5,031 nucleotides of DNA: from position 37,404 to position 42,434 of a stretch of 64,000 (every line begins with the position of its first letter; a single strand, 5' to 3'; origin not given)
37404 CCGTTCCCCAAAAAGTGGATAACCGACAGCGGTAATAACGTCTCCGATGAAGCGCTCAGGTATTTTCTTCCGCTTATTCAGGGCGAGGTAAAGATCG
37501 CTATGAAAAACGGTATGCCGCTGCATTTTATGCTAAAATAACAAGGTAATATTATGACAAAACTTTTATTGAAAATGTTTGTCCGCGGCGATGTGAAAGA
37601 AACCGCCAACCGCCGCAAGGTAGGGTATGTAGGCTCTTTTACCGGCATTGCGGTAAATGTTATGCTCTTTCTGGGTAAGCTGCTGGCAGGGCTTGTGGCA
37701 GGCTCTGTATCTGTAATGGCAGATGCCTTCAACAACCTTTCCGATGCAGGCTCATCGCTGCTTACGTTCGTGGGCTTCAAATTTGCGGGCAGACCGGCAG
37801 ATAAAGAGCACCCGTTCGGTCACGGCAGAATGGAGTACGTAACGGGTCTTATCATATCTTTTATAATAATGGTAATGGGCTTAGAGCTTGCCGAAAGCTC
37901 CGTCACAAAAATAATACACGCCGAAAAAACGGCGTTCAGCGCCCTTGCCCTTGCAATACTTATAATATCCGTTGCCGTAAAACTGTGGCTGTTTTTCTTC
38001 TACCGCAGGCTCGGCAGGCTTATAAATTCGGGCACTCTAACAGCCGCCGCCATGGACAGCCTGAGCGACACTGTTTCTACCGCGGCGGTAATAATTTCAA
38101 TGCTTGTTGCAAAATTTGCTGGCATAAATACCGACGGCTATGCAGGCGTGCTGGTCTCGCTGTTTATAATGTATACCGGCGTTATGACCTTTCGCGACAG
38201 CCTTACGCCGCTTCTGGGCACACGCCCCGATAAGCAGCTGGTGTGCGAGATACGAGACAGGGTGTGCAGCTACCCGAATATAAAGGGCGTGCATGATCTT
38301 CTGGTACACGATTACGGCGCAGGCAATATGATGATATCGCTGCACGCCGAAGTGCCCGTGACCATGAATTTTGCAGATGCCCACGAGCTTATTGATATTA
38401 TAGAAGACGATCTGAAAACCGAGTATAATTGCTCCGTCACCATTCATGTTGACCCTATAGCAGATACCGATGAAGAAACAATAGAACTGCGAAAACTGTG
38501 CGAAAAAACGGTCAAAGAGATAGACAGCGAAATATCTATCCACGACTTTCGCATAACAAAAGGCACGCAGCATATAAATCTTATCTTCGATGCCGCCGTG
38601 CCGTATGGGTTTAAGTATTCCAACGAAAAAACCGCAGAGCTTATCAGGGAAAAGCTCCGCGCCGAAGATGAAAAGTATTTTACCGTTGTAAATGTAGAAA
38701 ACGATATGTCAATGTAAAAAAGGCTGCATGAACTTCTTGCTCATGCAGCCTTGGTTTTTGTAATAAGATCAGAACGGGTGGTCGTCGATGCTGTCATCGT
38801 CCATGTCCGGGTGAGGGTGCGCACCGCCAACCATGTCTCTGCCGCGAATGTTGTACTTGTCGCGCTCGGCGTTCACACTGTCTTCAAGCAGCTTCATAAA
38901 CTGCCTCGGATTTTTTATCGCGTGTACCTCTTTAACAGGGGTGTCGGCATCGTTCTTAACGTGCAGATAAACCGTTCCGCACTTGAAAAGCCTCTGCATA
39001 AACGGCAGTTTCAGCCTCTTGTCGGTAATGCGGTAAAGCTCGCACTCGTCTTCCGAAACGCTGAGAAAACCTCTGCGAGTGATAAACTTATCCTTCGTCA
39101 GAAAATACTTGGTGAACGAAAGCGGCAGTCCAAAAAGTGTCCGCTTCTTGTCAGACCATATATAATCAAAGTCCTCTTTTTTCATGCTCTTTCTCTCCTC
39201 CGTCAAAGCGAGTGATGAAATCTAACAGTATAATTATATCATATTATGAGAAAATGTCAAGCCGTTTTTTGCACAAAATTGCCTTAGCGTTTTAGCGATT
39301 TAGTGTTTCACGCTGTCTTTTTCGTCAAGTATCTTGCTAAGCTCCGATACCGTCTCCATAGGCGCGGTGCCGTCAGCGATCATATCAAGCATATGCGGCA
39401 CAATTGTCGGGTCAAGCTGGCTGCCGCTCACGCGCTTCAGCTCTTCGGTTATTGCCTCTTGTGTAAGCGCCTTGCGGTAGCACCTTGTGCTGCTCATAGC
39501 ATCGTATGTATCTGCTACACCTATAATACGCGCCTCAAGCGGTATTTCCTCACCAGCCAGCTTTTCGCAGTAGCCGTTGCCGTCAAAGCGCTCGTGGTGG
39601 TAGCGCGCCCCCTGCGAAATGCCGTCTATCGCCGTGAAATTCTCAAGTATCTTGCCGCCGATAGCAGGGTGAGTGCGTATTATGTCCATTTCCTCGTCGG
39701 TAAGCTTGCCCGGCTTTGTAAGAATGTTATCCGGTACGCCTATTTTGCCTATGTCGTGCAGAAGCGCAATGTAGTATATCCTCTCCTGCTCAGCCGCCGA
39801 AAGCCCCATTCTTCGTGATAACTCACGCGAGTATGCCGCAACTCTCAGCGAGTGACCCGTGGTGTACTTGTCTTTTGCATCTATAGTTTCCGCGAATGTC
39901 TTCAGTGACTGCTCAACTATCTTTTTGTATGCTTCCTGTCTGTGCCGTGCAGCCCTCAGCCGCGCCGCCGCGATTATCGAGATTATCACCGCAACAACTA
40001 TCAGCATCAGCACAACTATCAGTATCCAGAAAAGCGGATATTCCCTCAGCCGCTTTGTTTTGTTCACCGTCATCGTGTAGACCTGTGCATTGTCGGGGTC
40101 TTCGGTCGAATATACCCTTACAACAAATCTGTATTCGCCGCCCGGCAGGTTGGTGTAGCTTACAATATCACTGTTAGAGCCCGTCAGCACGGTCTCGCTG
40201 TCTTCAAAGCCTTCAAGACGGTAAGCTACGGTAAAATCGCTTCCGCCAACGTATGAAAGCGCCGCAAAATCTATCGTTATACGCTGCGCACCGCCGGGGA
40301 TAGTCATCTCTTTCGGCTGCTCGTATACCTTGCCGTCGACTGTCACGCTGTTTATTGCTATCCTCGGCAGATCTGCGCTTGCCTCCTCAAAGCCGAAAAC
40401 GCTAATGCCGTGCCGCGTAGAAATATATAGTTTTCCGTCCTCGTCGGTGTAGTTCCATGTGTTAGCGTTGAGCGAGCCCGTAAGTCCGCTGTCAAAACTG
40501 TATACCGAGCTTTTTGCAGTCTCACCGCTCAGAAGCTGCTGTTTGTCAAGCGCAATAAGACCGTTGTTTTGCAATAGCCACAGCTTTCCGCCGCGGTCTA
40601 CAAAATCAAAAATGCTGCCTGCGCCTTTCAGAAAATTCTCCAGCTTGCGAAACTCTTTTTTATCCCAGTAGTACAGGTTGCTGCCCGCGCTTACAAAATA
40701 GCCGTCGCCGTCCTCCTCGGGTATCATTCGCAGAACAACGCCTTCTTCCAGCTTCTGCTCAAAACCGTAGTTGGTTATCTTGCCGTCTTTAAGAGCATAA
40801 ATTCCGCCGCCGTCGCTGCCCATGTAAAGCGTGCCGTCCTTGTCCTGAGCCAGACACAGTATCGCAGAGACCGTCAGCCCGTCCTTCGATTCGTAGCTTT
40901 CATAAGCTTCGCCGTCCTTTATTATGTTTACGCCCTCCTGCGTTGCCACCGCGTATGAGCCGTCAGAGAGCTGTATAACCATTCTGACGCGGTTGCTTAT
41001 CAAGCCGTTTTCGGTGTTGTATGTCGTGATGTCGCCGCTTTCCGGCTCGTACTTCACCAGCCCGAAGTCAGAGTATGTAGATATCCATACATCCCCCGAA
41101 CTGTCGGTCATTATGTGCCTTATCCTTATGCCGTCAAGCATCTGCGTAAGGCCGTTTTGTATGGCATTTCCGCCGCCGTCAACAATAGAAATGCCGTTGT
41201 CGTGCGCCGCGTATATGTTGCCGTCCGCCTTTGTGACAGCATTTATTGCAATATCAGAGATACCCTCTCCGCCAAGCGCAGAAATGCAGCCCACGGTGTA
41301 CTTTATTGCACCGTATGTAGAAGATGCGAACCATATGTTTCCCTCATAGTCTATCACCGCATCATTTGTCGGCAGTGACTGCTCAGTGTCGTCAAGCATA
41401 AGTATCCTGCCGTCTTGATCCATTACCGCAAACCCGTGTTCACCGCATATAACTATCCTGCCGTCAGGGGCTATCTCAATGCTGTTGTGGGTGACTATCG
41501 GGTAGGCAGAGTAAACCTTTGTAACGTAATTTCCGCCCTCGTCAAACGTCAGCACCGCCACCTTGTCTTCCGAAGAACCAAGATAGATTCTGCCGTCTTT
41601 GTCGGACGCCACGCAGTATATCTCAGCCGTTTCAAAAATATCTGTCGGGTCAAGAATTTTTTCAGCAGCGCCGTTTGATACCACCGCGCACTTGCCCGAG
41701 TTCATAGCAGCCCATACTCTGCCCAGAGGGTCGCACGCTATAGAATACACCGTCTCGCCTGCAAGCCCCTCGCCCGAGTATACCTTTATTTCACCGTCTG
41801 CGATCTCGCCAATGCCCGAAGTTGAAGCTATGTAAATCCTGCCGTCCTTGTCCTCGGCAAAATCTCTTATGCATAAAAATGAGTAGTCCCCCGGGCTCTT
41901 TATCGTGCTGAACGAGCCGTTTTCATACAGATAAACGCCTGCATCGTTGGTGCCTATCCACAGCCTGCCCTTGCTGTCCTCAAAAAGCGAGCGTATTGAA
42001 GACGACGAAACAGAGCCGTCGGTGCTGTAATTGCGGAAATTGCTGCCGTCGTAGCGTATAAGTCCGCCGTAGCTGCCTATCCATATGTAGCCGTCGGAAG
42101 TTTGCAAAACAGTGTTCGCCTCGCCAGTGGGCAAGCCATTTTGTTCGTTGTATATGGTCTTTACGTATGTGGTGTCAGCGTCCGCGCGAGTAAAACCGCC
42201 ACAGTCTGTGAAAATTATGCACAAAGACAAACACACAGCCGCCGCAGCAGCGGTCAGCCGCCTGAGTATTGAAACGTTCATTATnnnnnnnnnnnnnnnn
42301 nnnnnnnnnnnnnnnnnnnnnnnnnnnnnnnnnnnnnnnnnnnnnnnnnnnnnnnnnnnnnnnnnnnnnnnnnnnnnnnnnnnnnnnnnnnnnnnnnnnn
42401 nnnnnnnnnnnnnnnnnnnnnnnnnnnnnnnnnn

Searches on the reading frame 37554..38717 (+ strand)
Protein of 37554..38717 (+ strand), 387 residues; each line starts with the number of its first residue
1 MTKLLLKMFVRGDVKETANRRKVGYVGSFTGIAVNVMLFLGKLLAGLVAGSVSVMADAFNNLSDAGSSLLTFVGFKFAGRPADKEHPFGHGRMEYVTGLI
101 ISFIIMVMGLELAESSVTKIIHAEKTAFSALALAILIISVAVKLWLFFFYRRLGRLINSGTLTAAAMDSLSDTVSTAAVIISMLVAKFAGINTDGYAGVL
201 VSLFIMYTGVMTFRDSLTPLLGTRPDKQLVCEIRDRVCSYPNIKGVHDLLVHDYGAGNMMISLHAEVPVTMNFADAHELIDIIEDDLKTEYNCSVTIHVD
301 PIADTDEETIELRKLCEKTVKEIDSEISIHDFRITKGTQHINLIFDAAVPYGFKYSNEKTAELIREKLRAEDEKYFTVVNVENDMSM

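Call 14: search_protein_families(library=pfam, proteins=[window:37554-38717:+])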
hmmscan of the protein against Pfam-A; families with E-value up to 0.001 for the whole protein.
window:37554-38717:+ (387 aa): 2 families
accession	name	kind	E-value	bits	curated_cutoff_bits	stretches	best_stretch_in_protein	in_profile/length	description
PF01545.26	Cation_efflux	-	1.2e-44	153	26.6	1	29-221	2-198/198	Cation efflux family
PF16916.11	ZT_dimer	-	1.1e-20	73.8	26.7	1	225-301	1-77/78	Dimerisation domain of Zinc Transporter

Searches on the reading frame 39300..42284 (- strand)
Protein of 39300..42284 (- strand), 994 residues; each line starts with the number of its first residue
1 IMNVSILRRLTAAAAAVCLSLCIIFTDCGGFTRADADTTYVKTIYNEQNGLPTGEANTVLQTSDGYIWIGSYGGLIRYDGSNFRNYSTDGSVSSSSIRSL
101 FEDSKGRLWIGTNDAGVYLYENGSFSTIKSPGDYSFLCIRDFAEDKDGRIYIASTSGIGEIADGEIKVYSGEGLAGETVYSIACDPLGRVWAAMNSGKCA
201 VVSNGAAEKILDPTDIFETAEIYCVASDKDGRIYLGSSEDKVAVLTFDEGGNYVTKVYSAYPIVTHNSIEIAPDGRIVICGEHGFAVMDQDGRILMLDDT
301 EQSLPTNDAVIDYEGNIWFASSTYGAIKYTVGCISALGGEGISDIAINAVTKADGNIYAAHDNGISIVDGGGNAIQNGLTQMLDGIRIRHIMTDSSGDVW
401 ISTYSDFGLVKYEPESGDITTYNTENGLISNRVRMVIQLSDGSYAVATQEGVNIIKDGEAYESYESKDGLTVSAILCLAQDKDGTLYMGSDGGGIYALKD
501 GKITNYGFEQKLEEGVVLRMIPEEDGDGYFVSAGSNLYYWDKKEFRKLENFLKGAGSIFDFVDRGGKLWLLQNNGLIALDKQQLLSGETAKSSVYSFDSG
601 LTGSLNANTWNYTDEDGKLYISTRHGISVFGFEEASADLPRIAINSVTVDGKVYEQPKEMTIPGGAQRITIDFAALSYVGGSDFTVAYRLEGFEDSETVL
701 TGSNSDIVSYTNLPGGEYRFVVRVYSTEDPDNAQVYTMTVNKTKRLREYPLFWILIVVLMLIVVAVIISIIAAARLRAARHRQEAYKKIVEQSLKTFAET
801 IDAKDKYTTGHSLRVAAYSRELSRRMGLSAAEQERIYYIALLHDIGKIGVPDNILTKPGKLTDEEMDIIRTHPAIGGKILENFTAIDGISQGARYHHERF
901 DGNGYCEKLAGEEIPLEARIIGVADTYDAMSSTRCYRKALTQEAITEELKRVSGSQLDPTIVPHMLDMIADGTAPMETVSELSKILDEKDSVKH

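Call 14: search_protein_families(library=pfam, proteins=[window:39300-42284:-])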
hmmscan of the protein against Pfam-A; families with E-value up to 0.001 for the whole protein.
window:39300-42284:- (994 aa): 8 families
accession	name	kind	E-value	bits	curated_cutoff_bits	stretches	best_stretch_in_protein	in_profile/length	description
PF13487.12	HD_5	-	2.2e-35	122.3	27.2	1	796-961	2-170/170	HD domain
PF07494.17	Reg_prop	-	2.8e-32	107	20.4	1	92-114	2-24/24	Two component regulator propeller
PF01966.28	HD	-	3.2e-21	76.2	22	1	810-930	3-116/116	HD domain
PF08450.18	SGL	-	1.4e-10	41.6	26.3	1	266-335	42-118/246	SMP-30/Gluconolactonase/LRE-like region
PF07495.19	Y_Y_Y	-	2.4e-10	40.6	26.6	1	677-740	1-62/65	Y_Y_Y domain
PF20067.5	SSL_N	-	3.9e-10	39.9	18.9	0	478-496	26-44/46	Strictosidine synthase-like, N-terminal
PF16819.11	DUF5074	-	3.9e-06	26.6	27.2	0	308-428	110-227/353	Domain of unknown function (DUF5074)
PF08668.18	HDOD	-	7.2e-06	26.1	22.9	1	803-850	90-135/196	HDOD domain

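Call 31: find_encoding_contigs(protein=window:39300-42284:-, flank=3000, max_places=10)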
Protein window:39300-42284:- (994 aa): no gene with exactly this product is on record in the collection.

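Call 33: find_encoding_contigs(protein=window:39300-42281:-, flank=3000, max_places=10)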
Protein window:39300-42281:- (993 aa): 5 contigs read that carry it; 3 places shown.
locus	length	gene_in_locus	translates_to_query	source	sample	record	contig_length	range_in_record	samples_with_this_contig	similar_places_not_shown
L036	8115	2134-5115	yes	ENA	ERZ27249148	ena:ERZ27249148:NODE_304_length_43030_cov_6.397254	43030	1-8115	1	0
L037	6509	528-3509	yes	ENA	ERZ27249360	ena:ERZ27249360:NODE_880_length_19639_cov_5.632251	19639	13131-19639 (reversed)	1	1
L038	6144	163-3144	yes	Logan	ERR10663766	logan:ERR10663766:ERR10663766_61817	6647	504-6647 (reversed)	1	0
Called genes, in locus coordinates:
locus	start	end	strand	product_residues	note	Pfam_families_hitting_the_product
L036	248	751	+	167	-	PF06177:QueT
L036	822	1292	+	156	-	PF01451:LMWPc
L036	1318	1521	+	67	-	-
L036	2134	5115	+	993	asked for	PF08450:SGL (faint), PF07494:Reg_prop (weak), PF20067:SSL_N (faint), PF07495:Y_Y_Y, PF08668:HDOD (weak), PF01966:HD, PF13487:HD_5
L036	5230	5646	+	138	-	PF03703:bPH_2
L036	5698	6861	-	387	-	PF01545:Cation_efflux, PF16916:ZT_dimer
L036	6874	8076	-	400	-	PF00365:PFK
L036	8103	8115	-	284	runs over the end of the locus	PF03446:NAD_binding_2, PF03807:F420_oxidored (faint), PF02153:PDH_N, PF20463:PDH_C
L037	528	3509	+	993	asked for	PF08450:SGL (faint), PF07494:Reg_prop (weak), PF20067:SSL_N (faint), PF07495:Y_Y_Y, PF08668:HDOD (weak), PF01966:HD, PF13487:HD_5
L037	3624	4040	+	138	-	PF03703:bPH_2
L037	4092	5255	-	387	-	PF01545:Cation_efflux, PF16916:ZT_dimer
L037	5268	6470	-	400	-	PF00365:PFK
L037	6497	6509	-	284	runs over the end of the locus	PF03446:NAD_binding_2, PF03807:F420_oxidored (faint), PF02153:PDH_N, PF20463:PDH_C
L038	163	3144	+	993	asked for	PF08450:SGL (faint), PF07494:Reg_prop (weak), PF20067:SSL_N (faint), PF07495:Y_Y_Y, PF08668:HDOD (weak), PF01966:HD, PF13487:HD_5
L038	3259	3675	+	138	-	PF03703:bPH_2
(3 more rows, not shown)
